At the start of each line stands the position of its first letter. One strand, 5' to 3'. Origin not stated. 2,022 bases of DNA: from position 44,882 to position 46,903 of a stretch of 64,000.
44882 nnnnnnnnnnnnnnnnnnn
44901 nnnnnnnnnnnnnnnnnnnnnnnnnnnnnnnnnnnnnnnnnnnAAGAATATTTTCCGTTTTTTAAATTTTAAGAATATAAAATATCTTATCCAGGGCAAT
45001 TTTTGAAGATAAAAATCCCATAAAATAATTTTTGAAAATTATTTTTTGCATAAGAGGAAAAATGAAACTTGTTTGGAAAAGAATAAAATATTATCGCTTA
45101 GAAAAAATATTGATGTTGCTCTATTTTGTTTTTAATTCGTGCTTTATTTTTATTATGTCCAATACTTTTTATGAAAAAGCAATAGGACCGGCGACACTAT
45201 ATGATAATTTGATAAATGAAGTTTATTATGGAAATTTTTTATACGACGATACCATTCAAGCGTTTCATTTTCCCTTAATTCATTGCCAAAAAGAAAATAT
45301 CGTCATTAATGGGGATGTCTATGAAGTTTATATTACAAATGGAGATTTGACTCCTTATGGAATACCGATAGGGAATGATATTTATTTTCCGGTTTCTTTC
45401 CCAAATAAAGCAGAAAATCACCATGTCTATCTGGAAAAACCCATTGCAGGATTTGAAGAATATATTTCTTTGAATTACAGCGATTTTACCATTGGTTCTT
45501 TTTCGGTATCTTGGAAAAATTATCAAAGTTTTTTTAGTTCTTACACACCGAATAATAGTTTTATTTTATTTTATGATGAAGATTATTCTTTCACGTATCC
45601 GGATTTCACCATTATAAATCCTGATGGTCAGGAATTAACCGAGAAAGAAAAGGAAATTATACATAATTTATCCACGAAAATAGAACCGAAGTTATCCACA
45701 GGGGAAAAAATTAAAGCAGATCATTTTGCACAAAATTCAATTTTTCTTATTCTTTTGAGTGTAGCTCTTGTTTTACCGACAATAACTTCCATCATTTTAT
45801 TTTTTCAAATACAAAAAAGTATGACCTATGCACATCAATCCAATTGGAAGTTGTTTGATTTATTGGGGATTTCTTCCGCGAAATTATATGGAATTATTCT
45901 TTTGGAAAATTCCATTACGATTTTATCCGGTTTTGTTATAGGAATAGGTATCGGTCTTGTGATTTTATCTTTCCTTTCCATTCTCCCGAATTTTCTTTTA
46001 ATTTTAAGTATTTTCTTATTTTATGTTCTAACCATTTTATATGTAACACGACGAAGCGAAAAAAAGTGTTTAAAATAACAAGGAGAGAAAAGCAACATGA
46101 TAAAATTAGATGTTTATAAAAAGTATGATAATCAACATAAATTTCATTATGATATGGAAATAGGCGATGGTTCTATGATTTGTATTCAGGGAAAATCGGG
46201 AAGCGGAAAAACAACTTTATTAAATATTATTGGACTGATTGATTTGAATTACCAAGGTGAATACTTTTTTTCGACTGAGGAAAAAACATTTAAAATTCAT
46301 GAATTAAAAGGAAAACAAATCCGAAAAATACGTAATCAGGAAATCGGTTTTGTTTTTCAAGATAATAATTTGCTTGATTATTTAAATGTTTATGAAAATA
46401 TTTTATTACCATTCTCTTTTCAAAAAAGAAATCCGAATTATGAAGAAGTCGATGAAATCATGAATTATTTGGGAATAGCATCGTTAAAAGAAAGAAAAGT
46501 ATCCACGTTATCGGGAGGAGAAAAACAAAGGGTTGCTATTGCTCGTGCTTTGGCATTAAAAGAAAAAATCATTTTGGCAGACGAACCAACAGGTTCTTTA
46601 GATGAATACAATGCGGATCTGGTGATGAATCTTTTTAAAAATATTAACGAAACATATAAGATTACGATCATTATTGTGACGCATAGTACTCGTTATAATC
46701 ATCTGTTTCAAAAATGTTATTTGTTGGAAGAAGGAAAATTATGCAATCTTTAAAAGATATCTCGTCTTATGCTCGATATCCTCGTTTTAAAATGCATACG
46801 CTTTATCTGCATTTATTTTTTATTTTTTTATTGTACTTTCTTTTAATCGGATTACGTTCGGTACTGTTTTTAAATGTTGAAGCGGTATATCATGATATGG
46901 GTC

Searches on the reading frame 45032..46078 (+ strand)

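Call 5: search_protein_families(library=pfam, proteins=[window:45032-46078:+], max_evalue=0.01)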
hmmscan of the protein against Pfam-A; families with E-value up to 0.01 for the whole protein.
window:45032-46078:+ (348 aa): 1 family
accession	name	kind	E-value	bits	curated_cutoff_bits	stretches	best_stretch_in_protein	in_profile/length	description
PF02687.27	FtsX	-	0.00025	21.5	25.5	1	245-335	3-104/120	FtsX-like permease C-terminal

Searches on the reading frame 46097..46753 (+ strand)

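Call 5: search_protein_families(library=pfam, proteins=[window:46097-46753:+], max_evalue=0.01)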
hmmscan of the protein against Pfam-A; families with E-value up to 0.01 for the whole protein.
window:46097-46753:+ (218 aa): 9 families
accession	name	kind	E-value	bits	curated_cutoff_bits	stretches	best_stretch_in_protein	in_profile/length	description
PF00005.33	ABC_tran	-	4.4e-29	102.3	25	1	19-165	5-136/137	ABC transporter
PF13304.12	AAA_21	-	4.1e-07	30.8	27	1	121-198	221-300/304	AAA domain, putative AbiEii toxin, Type IV TA system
PF02463.25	SMC_N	-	6.4e-07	29.4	40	1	24-205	23-206/220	RecF/RecN/SMC N terminal domain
PF13166.12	AAA_13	-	0.0011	18.2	36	1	133-205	495-578/713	AAA domain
PF13555.12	AAA_29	-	0.0018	18.4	27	1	16-42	12-39/61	P-loop containing region of AAA domain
PF13558.12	SbcC_Walker_B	-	0.0029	18.3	27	0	132-181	27-89/90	SbcC/RAD50-like, Walker B motif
PF13476.12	AAA_23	-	0.0038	18.3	27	1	9-90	9-82/201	AAA domain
PF05729.18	NACHT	-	0.0049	17.2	26.7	1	27-44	2-19/167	NACHT domain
PF25199.1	nSTAND_NTPase5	-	0.0053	17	34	0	23-66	39-83/145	Novel STAND NTPase 5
